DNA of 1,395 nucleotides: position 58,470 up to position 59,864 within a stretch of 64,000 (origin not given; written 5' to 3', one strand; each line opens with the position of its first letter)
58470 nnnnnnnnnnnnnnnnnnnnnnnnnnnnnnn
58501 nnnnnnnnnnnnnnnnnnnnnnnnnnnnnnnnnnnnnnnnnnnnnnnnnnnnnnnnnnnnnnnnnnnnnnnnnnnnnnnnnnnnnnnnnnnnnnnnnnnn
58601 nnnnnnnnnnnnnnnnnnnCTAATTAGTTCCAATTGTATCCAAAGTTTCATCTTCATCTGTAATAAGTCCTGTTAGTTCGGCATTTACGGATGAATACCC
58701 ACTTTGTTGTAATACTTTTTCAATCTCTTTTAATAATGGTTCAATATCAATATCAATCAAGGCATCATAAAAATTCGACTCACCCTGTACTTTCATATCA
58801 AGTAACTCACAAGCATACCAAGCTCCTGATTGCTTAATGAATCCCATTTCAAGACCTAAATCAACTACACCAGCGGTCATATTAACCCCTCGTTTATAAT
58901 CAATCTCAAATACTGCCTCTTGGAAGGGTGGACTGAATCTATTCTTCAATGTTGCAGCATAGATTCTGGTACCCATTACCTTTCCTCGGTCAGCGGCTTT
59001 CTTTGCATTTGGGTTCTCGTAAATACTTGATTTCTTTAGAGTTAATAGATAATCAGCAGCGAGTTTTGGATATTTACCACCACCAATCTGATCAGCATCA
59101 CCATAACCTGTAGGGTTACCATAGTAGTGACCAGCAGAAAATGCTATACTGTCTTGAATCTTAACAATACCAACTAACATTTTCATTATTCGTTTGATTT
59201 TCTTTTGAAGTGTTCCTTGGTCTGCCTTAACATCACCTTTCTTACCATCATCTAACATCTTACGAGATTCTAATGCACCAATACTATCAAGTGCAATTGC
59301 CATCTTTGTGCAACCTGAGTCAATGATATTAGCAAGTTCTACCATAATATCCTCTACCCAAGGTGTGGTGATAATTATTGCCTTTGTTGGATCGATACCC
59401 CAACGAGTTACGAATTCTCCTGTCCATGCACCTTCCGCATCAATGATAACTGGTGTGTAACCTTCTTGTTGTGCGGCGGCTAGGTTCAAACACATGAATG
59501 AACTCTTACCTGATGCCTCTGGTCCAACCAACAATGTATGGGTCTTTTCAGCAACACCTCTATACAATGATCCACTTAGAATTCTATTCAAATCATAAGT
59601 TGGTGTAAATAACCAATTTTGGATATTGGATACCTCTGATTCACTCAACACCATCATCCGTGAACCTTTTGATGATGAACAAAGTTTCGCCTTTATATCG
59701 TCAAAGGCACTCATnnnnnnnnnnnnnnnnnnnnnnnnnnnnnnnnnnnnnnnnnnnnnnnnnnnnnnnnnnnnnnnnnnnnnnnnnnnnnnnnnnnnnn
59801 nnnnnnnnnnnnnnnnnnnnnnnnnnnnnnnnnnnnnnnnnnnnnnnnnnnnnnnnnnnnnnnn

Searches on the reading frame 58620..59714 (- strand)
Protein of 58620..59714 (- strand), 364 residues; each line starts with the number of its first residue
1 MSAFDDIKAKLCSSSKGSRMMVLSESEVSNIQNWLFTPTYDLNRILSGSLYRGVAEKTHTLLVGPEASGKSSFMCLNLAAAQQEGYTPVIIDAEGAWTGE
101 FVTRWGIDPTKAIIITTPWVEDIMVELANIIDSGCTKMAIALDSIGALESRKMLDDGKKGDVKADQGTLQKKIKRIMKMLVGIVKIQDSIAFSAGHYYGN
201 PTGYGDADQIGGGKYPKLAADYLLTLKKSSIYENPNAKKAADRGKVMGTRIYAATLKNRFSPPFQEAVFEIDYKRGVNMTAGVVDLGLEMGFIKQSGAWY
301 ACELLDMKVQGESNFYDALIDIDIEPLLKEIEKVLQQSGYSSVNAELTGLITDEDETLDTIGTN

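Call 11: search_protein_families(library=phrogs, proteins=[window:58620-59714:-], max_evalue=0.00001)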
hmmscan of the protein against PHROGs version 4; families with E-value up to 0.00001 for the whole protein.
window:58620-59714:- (364 aa): 2 families
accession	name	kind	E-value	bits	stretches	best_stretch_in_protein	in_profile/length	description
phrog_97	-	other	6.9e-39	135.4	2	6-230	22-255/506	UvsX-like recombinase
phrog_8337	-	DNA, RNA and nucleotide metabolism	3.8e-24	86.5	1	5-231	20-244/273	DNA repair protein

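Call 28: search_dna_similar(query=window:58620-59714:-, collection=phages, mode=protein, max_rows=15)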
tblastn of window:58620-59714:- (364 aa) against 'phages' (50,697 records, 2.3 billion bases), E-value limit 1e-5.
Records with a match: 997; places in all: 997; records where one place covers at least 80% of the query: 277.
Best place of each record, by identity: <60% 997.
By first word of the organism name: Synechococcus 162; Mycobacterium 154; Salmonella 130; Streptomyces 100; Vibrio 66; Escherichia 54; Campylobacter 38; Aeromonas 37; Bacillus 34; Cyanophage 22; and 47 more.
By host as written in the record: - 162; Mycobacterium smegmatis mc2 155 110; Streptomyces griseus ATCC 10137 46; Streptomyces lividans JI 1326 27; Synechococcus sp. 26; Synechococcus 20; Salmonella enterica subsp. enterica serovar Enteritidis PT1 19; Mycobacterium smegmatis mc2155 17; and 230 more.
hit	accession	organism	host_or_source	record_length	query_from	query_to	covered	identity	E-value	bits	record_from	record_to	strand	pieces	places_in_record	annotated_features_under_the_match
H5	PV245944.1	Chryseobacterium phage MA9V-3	Chryseobacterium sp. MA9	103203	38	364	90%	29.1%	7e-20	97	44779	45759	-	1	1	protein RecA | hypothetical protein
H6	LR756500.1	uncultured phage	metagenomic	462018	4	333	91%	27.9%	4e-23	106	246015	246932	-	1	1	record has no annotation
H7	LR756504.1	uncultured phage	metagenomic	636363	3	359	98%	25.1%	3e-9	65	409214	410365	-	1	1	record has no annotation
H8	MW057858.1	Providencia phage PSTCR6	Providencia stuartii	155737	6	359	97%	24.9%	2e-14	81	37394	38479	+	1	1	recombination protein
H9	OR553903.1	Streptomyces phage Phredrick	Streptomyces griseus ATCC 10137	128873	3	354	97%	24.6%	1e-10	69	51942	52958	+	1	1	64: RecA-like DNA recombinase | 63: hypothetical protein | 65: hypothetical protein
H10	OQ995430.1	Streptomyces phage Kenrey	Streptomyces griseus ATCC 10137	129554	3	354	97%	24.6%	1e-10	69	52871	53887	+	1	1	66: RecA-like DNA recombinase | 65: hypothetical protein | 67: hypothetical protein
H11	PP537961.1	Streptomyces phage Francob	Streptomyces viridochromogenes DSM40736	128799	3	354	97%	24.0%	5e-10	67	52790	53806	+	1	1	63: RecA-like DNA recombinase | 62: hypothetical protein | 64: hypothetical protein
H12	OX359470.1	Ochrobactrum phage ORM_20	-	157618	39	358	88%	26.3%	3e-8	62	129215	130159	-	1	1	UvsX-like recombinase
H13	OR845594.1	Escherichia phage ECO95 1-6-1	Escherichia coli O157:H7 ATCC 43895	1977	39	345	84%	27.2%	9e-19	93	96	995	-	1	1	record has no annotation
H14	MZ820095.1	Streptomyces phage Karp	Streptomyces viridochromogenes DSM40736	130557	3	358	98%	23.2%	1e-9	66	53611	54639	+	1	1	63: RecA-like DNA recombinase | 64: hypothetical protein | 62: hypothetical protein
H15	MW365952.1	Streptomyces phage Belfort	Streptomyces viridochromogenes DSM40736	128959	3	358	98%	23.2%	2e-9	66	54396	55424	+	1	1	66: RecA-like DNA recombinase | 67: hypothetical protein | 65: hypothetical protein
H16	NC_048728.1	Streptomyces phage Comrade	Streptomyces griseus ATCC 10137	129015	3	358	98%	23.2%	2e-9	66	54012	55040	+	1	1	65: UvsX-like recombinase | 66: hypothetical protein | 64: hypothetical protein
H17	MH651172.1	Streptomyces phage Comrade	Streptomyces griseus ATCC 10137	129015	3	358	98%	23.2%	2e-9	66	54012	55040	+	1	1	65: RecA-like DNA recombinase | 66: hypothetical protein | 64: hypothetical protein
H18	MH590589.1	Streptomyces phage SparkleGoddess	Streptomyces griseus ATCC 10137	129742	3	358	98%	23.2%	2e-9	66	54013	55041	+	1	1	65: RecA-like DNA recombinase | 66: hypothetical protein | 64: hypothetical protein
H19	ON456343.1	Streptomyces phage Stigma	Streptomyces griseus ATCC 10137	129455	3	358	98%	23.2%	2e-9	65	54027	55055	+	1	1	64: RecA-like DNA recombinase | 65: hypothetical protein | 63: hypothetical protein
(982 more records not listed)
